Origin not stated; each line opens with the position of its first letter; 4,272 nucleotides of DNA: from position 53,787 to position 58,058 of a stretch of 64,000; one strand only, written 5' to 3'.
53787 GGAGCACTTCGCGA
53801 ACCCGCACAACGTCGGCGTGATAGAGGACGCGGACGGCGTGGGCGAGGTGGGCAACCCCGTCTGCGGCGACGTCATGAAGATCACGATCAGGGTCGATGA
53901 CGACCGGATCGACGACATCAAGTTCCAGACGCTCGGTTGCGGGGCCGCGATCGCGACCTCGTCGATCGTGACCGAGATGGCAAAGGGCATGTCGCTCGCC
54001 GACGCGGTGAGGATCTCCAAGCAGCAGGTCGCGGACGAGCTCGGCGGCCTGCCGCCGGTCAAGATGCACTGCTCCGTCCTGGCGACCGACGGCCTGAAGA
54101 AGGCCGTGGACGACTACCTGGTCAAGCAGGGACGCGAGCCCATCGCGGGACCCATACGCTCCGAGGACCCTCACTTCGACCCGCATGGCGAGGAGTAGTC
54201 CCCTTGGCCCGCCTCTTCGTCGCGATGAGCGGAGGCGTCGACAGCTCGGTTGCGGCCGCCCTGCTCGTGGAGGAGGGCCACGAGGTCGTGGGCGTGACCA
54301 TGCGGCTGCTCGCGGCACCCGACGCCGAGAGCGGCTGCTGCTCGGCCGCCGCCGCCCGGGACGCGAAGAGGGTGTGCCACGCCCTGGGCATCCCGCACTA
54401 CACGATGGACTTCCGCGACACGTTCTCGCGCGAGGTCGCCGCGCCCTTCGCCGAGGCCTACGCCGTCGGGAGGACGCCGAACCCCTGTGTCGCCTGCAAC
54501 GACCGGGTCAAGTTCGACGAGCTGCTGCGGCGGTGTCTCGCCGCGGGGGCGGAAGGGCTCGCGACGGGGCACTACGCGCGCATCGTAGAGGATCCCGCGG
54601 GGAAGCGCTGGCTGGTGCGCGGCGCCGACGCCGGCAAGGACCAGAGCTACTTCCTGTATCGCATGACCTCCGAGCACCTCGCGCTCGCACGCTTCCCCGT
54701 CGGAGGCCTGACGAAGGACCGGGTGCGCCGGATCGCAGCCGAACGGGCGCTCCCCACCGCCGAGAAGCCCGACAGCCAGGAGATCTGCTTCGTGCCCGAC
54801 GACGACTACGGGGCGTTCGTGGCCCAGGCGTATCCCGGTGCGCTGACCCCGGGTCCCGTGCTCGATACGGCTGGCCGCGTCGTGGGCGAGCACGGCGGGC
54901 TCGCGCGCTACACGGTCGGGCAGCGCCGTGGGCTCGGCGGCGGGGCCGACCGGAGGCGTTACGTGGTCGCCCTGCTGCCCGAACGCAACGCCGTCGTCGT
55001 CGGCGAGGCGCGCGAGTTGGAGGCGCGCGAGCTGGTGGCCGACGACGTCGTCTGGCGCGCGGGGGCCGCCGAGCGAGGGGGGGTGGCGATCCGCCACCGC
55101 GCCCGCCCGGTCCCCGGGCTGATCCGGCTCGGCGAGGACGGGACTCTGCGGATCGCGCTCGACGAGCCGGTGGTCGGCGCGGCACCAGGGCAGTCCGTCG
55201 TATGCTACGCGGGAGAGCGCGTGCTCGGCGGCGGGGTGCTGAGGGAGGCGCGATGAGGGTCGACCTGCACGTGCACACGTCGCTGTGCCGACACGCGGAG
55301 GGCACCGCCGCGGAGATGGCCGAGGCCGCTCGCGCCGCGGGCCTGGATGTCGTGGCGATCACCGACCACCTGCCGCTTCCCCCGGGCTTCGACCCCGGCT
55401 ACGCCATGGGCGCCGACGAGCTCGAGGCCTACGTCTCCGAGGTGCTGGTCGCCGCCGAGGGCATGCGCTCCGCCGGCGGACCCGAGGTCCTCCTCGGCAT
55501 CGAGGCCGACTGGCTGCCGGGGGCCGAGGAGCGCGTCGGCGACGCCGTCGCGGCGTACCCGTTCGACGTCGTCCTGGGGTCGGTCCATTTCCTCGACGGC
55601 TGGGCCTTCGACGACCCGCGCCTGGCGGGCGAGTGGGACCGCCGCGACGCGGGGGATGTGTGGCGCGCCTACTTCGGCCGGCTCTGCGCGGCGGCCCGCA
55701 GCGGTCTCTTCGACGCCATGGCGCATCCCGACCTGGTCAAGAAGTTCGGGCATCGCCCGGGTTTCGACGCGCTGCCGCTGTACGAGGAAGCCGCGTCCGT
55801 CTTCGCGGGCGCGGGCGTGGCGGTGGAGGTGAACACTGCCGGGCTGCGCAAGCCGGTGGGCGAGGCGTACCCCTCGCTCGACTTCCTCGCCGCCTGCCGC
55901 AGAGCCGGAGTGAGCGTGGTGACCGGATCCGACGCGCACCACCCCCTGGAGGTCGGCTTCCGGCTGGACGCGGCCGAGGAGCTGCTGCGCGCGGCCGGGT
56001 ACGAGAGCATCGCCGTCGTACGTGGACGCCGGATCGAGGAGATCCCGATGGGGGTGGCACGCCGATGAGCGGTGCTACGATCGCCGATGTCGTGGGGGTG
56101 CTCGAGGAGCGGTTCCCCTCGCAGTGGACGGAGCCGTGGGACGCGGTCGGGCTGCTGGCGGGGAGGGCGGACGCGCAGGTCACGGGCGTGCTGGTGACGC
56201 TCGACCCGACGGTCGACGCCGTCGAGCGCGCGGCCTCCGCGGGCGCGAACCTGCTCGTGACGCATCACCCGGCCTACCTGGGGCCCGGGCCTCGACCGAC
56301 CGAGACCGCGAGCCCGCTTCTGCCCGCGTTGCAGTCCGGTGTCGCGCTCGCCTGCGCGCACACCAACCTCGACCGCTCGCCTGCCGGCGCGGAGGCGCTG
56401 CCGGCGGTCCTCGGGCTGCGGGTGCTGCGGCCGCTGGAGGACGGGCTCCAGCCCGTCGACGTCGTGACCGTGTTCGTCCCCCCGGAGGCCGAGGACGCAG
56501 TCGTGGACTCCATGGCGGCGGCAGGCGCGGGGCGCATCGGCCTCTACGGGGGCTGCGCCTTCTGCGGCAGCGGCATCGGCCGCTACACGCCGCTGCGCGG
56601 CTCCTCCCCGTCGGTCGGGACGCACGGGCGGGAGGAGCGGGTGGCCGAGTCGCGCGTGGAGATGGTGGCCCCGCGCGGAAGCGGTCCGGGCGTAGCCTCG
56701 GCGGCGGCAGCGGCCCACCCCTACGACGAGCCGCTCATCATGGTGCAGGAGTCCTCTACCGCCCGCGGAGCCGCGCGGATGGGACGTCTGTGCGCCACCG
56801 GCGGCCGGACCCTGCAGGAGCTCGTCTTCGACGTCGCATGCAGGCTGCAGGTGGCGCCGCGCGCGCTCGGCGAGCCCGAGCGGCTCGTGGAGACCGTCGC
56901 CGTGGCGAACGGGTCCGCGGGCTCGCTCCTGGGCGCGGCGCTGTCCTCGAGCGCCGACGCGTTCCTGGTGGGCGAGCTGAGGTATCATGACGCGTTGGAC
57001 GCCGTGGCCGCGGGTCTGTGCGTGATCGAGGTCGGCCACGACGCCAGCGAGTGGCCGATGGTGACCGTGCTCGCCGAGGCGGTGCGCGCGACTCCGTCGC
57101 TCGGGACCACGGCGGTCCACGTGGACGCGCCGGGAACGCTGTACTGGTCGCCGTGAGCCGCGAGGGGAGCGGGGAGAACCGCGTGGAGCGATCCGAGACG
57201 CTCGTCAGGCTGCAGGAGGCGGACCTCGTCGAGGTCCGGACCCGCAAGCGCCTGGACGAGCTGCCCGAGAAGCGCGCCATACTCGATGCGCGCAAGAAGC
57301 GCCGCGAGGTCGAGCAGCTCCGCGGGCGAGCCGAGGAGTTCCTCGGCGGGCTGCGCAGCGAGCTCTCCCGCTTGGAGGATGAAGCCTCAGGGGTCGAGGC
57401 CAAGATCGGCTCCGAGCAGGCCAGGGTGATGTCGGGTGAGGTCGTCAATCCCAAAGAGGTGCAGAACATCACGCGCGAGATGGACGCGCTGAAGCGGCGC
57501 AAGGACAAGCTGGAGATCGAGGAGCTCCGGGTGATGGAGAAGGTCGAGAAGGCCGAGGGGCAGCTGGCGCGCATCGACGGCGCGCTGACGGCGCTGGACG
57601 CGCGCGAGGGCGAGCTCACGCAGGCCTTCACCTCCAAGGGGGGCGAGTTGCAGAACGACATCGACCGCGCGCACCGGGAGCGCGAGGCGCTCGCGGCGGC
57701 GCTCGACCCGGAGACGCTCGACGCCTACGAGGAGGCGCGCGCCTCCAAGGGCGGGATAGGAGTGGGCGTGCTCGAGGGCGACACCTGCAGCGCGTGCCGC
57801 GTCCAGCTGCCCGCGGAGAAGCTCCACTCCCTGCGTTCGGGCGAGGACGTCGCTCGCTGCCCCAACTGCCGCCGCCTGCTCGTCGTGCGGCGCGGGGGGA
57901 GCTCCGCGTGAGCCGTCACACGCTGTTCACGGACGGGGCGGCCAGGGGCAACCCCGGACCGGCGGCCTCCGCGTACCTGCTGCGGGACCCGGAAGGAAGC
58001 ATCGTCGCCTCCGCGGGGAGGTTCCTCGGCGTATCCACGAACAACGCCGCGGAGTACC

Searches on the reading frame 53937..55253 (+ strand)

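Call 73: search_protein_families(library=pfam, proteins=[window:53937-55253:+], max_evalue=0.001)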
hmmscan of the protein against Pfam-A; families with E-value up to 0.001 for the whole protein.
window:53937-55253:+ (439 aa): 4 families
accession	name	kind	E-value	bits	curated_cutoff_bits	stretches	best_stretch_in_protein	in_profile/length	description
PF03054.22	tRNA_Me_trans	-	2.3e-71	240.1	20.6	1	92-287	2-201/202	tRNA methyl transferase HUP domain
PF20259.3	tRNA_Me_trans_M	-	2.7e-15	56.1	27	1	294-357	3-66/66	tRNA methyl transferase PRC-barrel domain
PF20258.4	tRNA_Me_trans_C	-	5.7e-13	49.4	20.6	1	364-434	2-76/77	Aminomethyltransferase beta-barrel domain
PF02540.23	NAD_synthase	-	0.00069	19.3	21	0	94-163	22-85/242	NAD synthase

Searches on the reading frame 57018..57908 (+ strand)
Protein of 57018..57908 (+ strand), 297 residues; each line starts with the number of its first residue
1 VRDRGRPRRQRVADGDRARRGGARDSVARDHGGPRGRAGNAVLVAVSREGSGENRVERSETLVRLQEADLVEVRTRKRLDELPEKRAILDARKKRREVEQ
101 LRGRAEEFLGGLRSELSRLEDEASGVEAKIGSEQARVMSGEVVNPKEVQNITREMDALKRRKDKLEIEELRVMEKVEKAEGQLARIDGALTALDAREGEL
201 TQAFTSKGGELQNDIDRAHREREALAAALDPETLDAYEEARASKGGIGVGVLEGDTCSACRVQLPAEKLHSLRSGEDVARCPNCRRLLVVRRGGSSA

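Call 73: search_protein_families(library=pfam, proteins=[window:57018-57908:+], max_evalue=0.001)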
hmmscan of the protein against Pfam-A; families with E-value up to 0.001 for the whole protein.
window:57018-57908:+ (297 aa): 2 families
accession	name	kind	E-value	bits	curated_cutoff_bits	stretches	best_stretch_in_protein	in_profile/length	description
PF24481.2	CT398_CC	-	9.4e-25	87.9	27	1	65-245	1-180/180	CT398-like coiled coil hairpin domain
PF02591.20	Zn_ribbon_9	-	7.1e-10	39.2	29.1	1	256-288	1-33/33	C4-type zinc ribbon domain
